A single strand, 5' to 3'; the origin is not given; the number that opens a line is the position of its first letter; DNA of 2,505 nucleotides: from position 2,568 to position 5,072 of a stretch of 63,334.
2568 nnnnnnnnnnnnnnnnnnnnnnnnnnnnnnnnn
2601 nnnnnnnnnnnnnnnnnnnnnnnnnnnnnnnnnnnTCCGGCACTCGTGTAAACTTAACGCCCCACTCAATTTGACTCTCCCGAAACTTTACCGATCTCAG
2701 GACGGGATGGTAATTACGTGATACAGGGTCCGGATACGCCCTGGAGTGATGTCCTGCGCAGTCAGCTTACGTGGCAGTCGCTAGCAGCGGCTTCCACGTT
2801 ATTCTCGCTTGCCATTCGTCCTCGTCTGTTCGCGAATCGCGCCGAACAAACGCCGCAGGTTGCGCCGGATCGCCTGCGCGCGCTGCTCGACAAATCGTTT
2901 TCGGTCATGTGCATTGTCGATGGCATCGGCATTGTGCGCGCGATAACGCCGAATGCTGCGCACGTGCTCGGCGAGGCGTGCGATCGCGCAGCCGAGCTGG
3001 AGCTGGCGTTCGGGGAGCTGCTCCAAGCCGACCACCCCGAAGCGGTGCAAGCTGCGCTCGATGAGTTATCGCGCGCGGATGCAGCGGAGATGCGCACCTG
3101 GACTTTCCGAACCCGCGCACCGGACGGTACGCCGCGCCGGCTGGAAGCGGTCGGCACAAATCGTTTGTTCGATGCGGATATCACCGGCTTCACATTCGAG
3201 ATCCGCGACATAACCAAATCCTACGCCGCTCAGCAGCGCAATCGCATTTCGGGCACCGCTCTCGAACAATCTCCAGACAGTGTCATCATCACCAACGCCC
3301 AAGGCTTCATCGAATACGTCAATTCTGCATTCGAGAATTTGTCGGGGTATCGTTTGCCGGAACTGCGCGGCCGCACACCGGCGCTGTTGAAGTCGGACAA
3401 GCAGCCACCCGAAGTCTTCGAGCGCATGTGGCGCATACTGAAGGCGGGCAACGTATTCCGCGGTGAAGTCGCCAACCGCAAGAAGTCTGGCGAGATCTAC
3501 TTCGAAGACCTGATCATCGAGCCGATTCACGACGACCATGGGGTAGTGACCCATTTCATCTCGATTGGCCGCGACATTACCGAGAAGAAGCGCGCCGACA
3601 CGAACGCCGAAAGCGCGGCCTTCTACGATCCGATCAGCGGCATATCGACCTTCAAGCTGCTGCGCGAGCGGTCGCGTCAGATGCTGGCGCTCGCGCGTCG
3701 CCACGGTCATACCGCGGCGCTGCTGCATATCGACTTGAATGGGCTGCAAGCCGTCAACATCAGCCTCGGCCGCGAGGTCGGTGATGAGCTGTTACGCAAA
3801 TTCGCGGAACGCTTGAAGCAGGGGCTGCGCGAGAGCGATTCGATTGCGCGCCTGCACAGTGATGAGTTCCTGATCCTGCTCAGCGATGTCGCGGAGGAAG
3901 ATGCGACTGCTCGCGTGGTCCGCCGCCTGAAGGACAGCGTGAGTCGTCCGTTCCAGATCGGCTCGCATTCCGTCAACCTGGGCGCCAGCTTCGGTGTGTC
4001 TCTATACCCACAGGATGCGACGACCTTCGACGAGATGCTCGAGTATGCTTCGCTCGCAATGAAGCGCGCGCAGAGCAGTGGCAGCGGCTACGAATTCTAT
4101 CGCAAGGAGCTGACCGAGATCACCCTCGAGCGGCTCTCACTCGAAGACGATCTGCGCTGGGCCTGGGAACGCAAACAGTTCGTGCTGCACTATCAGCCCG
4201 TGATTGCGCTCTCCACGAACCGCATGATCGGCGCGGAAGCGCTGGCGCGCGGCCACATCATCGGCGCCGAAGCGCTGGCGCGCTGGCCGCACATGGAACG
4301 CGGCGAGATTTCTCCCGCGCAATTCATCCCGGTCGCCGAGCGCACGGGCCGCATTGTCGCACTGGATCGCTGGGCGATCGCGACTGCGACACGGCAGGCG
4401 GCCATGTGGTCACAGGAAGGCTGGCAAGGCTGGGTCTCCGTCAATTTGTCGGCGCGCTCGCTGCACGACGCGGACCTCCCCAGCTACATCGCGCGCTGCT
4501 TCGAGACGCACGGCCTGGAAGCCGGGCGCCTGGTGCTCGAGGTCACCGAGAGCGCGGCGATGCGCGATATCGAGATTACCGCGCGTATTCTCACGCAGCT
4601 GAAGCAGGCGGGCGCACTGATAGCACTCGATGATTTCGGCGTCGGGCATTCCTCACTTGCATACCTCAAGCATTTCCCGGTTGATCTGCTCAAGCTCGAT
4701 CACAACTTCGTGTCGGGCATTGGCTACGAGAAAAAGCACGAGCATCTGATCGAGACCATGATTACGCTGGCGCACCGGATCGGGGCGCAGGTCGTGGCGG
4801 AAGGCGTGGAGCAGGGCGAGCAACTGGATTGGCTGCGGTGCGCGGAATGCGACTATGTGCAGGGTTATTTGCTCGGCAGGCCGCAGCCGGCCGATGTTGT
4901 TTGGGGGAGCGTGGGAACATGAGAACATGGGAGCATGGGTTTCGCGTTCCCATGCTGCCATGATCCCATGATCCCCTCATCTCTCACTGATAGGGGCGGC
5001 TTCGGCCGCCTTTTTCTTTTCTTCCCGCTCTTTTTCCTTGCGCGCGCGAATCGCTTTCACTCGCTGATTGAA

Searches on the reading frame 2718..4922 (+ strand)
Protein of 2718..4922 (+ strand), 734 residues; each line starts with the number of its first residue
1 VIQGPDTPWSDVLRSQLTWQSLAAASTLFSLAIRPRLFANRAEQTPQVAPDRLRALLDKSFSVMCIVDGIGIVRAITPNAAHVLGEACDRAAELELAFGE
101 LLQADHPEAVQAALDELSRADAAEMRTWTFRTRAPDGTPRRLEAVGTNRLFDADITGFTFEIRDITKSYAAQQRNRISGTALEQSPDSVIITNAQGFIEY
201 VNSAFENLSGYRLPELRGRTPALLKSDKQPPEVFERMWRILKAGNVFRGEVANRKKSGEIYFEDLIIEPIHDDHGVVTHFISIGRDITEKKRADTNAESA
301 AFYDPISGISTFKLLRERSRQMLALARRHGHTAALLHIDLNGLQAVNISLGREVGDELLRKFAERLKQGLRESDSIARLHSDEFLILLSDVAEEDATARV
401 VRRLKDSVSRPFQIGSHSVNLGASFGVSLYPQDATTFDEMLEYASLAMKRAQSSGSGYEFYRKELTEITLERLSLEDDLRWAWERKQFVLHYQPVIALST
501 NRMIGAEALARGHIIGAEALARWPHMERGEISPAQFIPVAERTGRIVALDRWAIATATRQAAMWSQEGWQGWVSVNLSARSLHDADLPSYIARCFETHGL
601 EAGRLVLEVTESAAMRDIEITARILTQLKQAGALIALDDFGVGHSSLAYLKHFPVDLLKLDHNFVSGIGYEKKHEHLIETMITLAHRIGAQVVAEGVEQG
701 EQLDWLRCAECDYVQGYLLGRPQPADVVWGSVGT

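Call 43: search_protein_families(library=pfam, proteins=[window:2718-4922:+], max_evalue=0.00001)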
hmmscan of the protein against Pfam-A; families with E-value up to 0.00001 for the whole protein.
window:2718-4922:+ (734 aa): 7 families
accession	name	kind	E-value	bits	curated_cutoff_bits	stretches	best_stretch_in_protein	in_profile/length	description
PF00563.25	EAL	-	2.8e-70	236.8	31.3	1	510-722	24-236/236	EAL domain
PF00990.26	GGDEF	-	2e-30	106.1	23.8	1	301-455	1-158/161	Diguanylate cyclase, GGDEF domain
PF13426.13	PAS_9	-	1.5e-18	67.4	27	1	186-289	1-103/103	PAS domain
PF00989.32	PAS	-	2.9e-16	59.9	22.6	1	181-287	6-113/113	PAS fold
PF08448.16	PAS_4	-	1.1e-14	55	23.1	1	182-292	1-110/110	PAS fold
PF08447.18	PAS_3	-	4.1e-12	46.6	25.6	1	199-283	2-88/89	PAS fold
PF13188.13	PAS_8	-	1.4e-07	31.6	21.8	0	180-219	5-44/65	PAS domain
